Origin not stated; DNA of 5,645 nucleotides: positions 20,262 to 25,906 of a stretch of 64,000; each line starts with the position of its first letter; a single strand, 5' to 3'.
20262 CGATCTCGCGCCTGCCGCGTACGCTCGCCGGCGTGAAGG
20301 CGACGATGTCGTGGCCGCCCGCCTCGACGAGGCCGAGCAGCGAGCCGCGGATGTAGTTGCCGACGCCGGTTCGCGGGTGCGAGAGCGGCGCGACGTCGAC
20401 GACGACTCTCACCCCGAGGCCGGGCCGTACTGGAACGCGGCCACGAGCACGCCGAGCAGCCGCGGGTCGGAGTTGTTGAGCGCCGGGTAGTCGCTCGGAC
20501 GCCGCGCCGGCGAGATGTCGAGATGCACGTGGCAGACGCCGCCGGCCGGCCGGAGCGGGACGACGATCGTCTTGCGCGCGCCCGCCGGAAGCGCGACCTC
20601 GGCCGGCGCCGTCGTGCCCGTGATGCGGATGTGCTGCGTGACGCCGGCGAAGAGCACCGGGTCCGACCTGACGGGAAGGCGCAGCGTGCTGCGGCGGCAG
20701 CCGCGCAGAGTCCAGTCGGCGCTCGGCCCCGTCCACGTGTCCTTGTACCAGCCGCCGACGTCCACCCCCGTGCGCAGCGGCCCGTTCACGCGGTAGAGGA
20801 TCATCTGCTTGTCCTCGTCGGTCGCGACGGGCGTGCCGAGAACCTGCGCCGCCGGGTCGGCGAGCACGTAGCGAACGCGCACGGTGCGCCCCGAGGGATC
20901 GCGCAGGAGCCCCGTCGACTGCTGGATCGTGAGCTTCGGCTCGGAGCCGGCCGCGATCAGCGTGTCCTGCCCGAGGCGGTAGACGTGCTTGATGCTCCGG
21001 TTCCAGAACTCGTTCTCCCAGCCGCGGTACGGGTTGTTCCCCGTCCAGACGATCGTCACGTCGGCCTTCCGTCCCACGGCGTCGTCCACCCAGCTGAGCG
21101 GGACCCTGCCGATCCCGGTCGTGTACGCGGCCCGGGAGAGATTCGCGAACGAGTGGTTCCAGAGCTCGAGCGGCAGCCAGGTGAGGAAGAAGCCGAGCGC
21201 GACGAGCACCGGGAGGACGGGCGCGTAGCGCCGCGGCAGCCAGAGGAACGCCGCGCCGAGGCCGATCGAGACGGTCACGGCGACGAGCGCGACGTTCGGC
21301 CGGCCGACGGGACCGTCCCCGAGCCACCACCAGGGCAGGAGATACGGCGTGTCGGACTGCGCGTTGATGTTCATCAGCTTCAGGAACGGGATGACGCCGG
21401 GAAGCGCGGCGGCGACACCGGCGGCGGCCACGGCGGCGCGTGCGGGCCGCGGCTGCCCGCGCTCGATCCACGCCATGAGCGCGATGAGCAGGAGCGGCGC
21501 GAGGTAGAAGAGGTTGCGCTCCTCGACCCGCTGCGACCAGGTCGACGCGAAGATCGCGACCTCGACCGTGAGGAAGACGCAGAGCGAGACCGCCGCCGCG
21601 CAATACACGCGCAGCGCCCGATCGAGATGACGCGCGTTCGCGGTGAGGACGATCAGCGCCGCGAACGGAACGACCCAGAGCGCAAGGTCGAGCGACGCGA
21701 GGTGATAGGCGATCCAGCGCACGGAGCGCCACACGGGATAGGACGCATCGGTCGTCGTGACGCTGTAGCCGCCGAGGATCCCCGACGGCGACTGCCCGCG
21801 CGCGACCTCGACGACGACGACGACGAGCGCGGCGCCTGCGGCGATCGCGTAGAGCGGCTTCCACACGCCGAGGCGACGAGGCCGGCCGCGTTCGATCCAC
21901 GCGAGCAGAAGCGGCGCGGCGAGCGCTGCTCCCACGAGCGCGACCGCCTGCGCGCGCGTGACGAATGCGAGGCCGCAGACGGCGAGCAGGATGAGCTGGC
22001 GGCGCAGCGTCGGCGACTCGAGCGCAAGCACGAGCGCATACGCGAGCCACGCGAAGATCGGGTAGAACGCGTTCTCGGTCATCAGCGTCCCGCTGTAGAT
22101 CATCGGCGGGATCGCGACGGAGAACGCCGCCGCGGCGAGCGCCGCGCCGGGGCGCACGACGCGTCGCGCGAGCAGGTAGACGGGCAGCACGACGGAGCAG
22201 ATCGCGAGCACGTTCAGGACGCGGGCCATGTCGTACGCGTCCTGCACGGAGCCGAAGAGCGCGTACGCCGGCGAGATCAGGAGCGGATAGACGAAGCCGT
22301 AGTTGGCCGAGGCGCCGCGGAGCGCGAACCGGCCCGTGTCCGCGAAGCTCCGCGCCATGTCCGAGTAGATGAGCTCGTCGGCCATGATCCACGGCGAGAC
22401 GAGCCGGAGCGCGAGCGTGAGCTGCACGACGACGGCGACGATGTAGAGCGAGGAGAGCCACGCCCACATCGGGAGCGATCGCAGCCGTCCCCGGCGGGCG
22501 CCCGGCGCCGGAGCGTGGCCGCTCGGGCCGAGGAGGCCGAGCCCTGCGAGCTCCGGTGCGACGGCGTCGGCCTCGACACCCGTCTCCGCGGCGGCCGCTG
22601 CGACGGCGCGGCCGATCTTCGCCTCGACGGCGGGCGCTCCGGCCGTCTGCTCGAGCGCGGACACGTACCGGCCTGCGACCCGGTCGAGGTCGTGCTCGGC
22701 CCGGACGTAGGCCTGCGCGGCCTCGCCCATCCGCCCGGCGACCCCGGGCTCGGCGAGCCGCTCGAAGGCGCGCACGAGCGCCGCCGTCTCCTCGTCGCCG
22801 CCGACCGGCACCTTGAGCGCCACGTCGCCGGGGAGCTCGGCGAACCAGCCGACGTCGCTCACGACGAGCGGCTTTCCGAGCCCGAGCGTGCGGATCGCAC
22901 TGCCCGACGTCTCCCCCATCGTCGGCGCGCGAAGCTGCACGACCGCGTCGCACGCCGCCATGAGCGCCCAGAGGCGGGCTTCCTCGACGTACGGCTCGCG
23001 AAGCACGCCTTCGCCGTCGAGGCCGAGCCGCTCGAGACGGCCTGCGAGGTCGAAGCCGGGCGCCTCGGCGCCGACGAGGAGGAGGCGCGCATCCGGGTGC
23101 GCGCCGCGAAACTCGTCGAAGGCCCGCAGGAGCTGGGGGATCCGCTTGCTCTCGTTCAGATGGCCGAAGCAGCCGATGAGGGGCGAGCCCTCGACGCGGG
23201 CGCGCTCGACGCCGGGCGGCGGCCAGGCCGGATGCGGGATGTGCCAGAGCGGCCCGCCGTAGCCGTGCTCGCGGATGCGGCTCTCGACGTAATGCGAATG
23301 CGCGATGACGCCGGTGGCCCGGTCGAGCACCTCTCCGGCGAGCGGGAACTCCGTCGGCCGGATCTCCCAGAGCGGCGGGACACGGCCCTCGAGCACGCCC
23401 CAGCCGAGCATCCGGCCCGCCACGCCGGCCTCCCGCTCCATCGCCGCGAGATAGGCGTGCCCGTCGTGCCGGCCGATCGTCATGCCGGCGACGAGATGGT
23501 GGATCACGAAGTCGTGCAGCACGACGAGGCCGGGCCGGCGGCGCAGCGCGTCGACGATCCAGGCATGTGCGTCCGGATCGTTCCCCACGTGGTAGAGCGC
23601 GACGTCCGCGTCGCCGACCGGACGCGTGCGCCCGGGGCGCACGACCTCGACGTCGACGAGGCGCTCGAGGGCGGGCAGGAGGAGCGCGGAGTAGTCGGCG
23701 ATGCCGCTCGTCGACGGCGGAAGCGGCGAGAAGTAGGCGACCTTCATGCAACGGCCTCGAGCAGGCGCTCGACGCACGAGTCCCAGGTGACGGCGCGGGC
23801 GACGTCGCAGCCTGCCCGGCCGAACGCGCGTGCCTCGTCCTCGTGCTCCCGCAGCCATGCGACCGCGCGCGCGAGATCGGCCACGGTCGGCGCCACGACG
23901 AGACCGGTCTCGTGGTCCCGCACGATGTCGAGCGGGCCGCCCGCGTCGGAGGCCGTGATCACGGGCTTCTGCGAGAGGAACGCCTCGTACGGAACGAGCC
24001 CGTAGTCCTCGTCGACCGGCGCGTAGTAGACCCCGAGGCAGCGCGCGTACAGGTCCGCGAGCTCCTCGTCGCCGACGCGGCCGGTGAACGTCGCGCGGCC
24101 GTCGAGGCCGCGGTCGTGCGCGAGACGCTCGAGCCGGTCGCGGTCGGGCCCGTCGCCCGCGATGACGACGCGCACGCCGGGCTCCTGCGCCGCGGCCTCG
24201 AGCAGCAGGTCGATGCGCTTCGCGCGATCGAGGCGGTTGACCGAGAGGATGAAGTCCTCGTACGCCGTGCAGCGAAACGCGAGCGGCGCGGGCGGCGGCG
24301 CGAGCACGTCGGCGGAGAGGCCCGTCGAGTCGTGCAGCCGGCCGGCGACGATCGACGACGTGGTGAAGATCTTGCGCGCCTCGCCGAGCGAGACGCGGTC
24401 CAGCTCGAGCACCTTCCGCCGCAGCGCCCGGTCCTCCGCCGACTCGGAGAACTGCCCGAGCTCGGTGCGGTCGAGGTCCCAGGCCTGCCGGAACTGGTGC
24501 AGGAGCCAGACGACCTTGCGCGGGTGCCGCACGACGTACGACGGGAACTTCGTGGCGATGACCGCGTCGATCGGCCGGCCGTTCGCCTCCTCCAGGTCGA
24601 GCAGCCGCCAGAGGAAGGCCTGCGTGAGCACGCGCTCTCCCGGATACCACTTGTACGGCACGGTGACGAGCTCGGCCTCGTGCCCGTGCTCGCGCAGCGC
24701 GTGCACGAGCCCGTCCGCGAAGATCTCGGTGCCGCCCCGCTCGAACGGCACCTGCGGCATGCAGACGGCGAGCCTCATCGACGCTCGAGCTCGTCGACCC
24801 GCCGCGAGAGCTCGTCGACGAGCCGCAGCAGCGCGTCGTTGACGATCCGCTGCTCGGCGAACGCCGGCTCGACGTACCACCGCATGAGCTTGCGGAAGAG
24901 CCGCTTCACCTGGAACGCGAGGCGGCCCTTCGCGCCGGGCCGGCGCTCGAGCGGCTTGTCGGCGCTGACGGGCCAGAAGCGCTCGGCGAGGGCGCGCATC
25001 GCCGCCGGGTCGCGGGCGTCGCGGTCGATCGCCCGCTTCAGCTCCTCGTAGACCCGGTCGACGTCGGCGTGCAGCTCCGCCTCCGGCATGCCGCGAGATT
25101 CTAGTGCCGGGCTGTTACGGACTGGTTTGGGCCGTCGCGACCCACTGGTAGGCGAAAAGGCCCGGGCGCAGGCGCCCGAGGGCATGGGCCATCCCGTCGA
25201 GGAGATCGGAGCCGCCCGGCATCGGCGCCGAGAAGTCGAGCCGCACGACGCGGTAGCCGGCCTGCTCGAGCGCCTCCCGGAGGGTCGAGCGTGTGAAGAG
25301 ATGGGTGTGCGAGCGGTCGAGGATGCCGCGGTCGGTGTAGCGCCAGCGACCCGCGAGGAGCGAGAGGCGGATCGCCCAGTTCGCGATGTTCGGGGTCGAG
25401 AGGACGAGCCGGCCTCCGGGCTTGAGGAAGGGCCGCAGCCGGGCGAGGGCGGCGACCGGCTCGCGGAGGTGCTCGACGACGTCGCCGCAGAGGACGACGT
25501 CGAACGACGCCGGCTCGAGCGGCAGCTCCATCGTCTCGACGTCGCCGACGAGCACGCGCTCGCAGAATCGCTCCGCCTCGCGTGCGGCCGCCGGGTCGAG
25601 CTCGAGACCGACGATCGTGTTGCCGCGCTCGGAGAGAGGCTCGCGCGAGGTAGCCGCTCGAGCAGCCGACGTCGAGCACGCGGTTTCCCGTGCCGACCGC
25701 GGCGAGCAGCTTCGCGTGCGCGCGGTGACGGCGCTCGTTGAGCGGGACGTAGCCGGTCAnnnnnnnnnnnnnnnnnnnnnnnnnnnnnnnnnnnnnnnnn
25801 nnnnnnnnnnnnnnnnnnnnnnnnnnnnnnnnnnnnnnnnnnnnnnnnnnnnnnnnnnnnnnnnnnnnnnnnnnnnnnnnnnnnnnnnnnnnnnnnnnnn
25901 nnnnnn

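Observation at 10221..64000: ~54-kb envelope-glycan super-locus built around GT-C-fold membrane transferases and polyprenyl-phosphate-sugar synthases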

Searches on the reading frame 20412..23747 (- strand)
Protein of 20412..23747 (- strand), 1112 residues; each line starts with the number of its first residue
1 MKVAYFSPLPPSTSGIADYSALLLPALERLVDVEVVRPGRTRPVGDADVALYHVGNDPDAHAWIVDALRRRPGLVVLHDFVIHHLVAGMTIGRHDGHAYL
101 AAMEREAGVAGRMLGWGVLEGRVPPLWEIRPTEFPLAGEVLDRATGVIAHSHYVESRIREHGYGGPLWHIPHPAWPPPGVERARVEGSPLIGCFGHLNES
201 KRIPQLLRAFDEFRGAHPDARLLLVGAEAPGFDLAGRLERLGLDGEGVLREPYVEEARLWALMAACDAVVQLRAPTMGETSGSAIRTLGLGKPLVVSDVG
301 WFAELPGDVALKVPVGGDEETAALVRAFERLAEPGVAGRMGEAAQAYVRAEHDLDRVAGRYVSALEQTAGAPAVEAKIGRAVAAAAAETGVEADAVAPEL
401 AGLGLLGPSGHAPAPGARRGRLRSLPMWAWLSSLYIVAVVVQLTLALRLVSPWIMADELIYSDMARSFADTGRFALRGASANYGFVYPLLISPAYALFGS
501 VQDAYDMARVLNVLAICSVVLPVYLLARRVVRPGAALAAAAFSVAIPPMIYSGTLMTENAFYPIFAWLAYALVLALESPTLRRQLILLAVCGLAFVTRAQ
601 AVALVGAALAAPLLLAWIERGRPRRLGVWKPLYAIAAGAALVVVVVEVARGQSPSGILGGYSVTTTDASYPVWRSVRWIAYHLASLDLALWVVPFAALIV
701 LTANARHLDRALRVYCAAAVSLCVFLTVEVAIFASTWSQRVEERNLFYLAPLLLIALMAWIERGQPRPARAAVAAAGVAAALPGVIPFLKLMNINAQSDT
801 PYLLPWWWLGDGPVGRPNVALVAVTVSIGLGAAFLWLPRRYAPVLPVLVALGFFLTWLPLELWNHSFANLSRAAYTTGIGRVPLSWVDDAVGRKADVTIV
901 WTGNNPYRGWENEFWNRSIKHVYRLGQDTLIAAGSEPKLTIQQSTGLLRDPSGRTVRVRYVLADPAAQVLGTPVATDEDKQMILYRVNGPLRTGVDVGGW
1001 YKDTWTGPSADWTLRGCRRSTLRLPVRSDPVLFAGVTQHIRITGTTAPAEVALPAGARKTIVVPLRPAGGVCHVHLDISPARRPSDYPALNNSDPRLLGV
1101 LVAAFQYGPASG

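Call 7: search_protein_families(library=pfam, proteins=[window:20412-23747:-], max_evalue=0.01)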
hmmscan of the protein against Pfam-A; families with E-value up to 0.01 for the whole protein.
window:20412-23747:- (1112 aa): 4 families
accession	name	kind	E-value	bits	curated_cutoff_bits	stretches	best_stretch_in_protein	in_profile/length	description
PF13231.12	PMT_2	-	1.6e-09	38.6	26.1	1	485-644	4-156/160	Dolichyl-phosphate-mannose-protein mannosyltransferase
PF13692.12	Glyco_trans_1_4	-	8.1e-09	36.3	27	1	189-330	2-138/142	Glycosyl transferases group 1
PF00534.26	Glycos_transf_1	-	4.2e-06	26.8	26.4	1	184-310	11-135/172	Glycosyl transferases group 1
PF13524.12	Glyco_trans_1_2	-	0.0018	18.7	25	0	221-360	16-141/144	Glycosyl transferase-like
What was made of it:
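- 20409..23747 (-): Fusion protein (1112 aa): N-terminal cytoplasmic GT4 domain, then a PMT_2 GT-C domain, then a C-terminal beta-rich domain. Glyco_trans_1_4 36.3 bits (aa 189-330) and PMT_2 38.6 bits (aa 485-644) (call 7).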

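Call 14: search_protein_families(library=ncbifam, proteins=[window:20412-23747:-], max_evalue=0.01)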
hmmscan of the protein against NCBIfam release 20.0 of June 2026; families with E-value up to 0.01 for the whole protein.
window:20412-23747:- (1112 aa): 2 families
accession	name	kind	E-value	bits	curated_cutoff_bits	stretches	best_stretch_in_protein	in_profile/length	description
TIGR04063.1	stp3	hypoth_equivalog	3.5e-05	22.9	442.05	1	185-364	210-391/397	TIGR04063 family PEP-CTERM/XrtA system glycosyltransferase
TIGR04047.1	MSMEG_0565_glyc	hypoth_equivalog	0.00078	18.6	259.85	1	182-346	187-353/373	MSMEG_0565 family glycosyltransferase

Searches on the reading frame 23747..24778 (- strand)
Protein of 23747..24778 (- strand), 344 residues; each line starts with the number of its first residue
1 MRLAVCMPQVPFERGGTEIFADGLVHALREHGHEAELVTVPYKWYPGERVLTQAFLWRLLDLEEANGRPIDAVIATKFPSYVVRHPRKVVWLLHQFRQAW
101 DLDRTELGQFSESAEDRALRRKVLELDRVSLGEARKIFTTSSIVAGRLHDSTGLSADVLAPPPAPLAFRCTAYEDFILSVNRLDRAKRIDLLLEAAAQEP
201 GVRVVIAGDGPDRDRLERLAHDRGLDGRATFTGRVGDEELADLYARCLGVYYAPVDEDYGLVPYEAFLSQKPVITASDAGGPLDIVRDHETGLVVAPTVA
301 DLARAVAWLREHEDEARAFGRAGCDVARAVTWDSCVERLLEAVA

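Call 7: search_protein_families(library=pfam, proteins=[window:23747-24778:-], max_evalue=0.01)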
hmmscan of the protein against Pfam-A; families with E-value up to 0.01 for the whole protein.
window:23747-24778:- (344 aa): 4 families
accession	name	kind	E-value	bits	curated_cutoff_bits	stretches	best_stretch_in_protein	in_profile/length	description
PF00534.26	Glycos_transf_1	-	1.3e-31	109.9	26.4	1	175-323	16-169/172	Glycosyl transferases group 1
PF13692.12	Glyco_trans_1_4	-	1.5e-21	77.6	27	1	177-309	4-139/142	Glycosyl transferases group 1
PF13524.12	Glyco_trans_1_2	-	2.3e-06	28.1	25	1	191-340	4-143/144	Glycosyl transferase-like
PF13439.12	Glyco_transf_4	-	0.0028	18.2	28.5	0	15-155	2-155/170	Glycosyltransferase Family 4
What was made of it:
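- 23744..25089 (-): GT4 (23744-24778) and a conserved 104-aa protein of unknown function (24775-25089). Glycos_transf_1 109.9 bits (call 7).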

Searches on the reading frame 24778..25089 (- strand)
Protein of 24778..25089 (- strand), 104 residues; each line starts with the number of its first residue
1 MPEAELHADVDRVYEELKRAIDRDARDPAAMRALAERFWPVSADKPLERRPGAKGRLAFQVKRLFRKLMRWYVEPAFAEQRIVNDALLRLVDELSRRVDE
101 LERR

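Call 8: search_protein_families(library=pfam, proteins=[window:24778-25089:-], max_evalue=0.01)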
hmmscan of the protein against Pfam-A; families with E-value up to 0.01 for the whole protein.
window:24778-25089:- (104 aa): 0 families

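Call 14: search_protein_families(library=ncbifam, proteins=[window:24778-25089:-], max_evalue=0.01)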
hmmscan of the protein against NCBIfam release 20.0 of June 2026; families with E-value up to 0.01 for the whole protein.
window:24778-25089:- (104 aa): 0 families
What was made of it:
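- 23744..25089 (-): The 104-aa protein has no family hit (calls 8, 14).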

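Call 49: search_protein_families(library=pfam, proteins=[window:24778-25089:-], max_evalue=10)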
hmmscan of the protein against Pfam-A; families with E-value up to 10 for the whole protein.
window:24778-25089:- (104 aa): 2 families
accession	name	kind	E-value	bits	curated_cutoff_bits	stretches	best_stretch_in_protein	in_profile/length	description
PF04899.17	MbeD_MobD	-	0.017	15.7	21.6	0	84-103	44-63/70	MbeD/MobD like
PF06825.17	HSBP1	-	0.037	14.3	28.6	1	85-103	23-41/51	Heat shock factor binding protein 1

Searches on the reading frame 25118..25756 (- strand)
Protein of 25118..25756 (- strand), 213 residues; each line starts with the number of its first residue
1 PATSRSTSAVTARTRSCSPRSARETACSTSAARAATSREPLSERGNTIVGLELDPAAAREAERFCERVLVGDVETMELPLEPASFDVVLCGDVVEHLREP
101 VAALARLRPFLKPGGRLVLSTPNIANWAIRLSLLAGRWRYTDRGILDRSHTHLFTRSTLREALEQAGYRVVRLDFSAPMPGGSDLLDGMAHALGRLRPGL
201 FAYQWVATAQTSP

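Call 8: search_protein_families(library=pfam, proteins=[window:25118-25756:-], max_evalue=0.01)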
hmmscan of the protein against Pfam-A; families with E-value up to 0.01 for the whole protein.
window:25118-25756:- (213 aa): 7 families
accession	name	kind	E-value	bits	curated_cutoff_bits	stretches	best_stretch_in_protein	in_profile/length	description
PF08241.18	Methyltransf_11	-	1.3e-15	58.2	21.2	1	38-119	11-95/95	Methyltransferase domain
PF13489.12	Methyltransf_23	-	5.6e-15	55.9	27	1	41-172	40-163/164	Methyltransferase domain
PF08242.18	Methyltransf_12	-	4.8e-12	46.9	30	1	41-117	14-98/98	Methyltransferase domain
PF13649.12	Methyltransf_25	-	2.4e-09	38.2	27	1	40-115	14-97/97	Methyltransferase domain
PF13847.12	Methyltransf_31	-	6.1e-08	32.9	27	1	50-127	33-117/145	Methyltransferase domain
PF07021.18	MetW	-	0.00043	20.4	21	1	44-137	35-126/193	Methionine biosynthesis protein MetW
PF08003.17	Methyltransf_9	-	0.00097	18.6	23.8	1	78-124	177-222/315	Protein of unknown function (DUF1698)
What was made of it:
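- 25115..25760 (-): Methyltransferase 3. +1 insertion at 25642. Methyltransf_11 58.2 bits (call 8).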
